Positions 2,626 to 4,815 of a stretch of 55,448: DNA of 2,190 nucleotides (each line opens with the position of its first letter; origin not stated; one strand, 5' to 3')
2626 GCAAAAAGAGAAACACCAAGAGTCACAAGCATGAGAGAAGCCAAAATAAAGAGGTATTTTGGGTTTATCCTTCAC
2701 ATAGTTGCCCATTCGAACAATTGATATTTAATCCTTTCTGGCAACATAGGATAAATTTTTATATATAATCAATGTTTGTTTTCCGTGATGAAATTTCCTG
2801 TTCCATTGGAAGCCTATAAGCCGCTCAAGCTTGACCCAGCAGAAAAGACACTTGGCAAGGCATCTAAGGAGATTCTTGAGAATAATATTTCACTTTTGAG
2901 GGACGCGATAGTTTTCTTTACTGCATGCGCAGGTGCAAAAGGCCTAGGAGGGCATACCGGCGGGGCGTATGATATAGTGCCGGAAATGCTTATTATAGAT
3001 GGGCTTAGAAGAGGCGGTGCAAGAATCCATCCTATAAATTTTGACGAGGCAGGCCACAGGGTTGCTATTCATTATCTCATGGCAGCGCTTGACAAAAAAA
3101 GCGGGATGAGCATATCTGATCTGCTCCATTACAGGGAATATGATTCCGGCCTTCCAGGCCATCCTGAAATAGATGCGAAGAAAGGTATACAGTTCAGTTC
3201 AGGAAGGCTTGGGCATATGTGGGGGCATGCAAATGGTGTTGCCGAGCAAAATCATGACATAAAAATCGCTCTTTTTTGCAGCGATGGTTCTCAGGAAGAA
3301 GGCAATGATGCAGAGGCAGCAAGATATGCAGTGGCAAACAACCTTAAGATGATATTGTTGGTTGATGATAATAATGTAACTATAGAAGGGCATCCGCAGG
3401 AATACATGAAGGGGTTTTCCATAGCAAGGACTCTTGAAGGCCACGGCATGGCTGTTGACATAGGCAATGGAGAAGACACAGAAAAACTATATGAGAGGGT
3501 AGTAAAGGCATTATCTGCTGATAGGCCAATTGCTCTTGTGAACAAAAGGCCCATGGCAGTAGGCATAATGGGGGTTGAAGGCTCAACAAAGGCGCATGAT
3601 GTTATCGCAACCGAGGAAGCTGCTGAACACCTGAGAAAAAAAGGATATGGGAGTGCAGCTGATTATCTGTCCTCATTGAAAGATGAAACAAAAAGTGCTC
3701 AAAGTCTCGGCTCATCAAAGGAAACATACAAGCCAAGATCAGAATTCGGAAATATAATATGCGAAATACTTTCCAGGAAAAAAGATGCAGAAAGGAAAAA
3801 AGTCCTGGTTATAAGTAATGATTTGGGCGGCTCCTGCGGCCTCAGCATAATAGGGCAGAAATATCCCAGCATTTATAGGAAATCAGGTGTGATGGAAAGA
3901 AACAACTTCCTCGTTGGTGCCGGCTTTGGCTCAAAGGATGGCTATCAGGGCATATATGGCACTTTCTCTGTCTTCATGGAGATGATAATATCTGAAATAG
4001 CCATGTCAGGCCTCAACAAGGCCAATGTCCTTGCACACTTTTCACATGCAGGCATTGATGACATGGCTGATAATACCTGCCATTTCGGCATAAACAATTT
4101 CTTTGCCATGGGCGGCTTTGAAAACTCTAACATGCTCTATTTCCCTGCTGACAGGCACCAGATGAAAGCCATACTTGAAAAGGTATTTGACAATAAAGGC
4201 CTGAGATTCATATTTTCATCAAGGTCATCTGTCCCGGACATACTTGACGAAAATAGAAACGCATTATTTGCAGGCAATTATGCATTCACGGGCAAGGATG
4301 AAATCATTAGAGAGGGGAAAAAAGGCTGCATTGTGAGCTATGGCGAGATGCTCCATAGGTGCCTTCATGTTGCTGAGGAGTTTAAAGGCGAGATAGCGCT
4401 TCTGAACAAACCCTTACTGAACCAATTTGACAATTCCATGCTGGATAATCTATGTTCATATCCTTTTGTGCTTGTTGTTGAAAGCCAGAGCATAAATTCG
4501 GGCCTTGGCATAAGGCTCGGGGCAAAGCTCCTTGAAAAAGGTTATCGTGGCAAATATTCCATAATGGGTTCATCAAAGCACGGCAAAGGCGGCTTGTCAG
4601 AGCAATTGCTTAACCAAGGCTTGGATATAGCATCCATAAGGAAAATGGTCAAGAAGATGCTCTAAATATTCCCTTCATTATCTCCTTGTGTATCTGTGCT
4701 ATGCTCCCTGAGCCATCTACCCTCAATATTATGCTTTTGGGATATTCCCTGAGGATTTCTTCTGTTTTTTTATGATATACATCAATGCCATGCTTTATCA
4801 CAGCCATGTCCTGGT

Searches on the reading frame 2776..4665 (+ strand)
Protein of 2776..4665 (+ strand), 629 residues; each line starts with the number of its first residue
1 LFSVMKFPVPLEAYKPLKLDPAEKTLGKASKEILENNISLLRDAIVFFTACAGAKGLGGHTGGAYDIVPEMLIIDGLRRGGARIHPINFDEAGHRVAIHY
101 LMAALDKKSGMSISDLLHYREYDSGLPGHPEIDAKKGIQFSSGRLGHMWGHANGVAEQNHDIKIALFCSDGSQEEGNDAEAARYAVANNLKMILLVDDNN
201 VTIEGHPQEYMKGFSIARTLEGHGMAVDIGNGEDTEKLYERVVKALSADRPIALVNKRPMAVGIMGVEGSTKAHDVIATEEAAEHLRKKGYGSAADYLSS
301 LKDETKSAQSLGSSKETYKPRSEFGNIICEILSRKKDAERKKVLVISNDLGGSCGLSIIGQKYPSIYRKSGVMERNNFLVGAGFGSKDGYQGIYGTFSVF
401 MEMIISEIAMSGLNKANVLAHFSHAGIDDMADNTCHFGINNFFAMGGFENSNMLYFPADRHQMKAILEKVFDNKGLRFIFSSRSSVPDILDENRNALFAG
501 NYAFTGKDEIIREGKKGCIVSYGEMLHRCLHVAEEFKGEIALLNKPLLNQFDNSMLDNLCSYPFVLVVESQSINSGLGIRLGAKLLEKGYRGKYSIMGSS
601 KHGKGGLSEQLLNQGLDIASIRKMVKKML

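Call 15: search_protein_families(library=ncbifam, proteins=[window:2776-4665:+])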
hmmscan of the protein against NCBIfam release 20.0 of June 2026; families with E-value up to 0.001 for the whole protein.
window:2776-4665:+ (629 aa): 7 families
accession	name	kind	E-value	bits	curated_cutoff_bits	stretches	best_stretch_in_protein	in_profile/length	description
NF004556.0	PRK05899.2-2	equivalog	2.7e-55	187.8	575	1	104-629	86-638/639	transketolase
NF004559.0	PRK05899.2-5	equivalog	5.2e-40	137.3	488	1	92-628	78-623/627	transketolase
TIGR00232.1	tktlase_bact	equivalog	8.2e-20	70.7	682.25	1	92-289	60-272/654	transketolase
NF003933.0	PRK05444.2-2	equivalog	1.4e-17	63.5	395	1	121-627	96-603/606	1-deoxy-D-xylulose-5-phosphate synthase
NF008968.0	PRK12315.1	subfamily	8.7e-17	60.6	510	1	289-581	247-533/582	1-deoxy-D-xylulose-5-phosphate synthase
NF004558.0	PRK05899.2-4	equivalog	1.1e-15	57.1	788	2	92-289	63-269/651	transketolase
TIGR00204.1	dxs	equivalog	1.2e-12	47.1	465.95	1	289-598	277-582/616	1-deoxy-D-xylulose-5-phosphate synthase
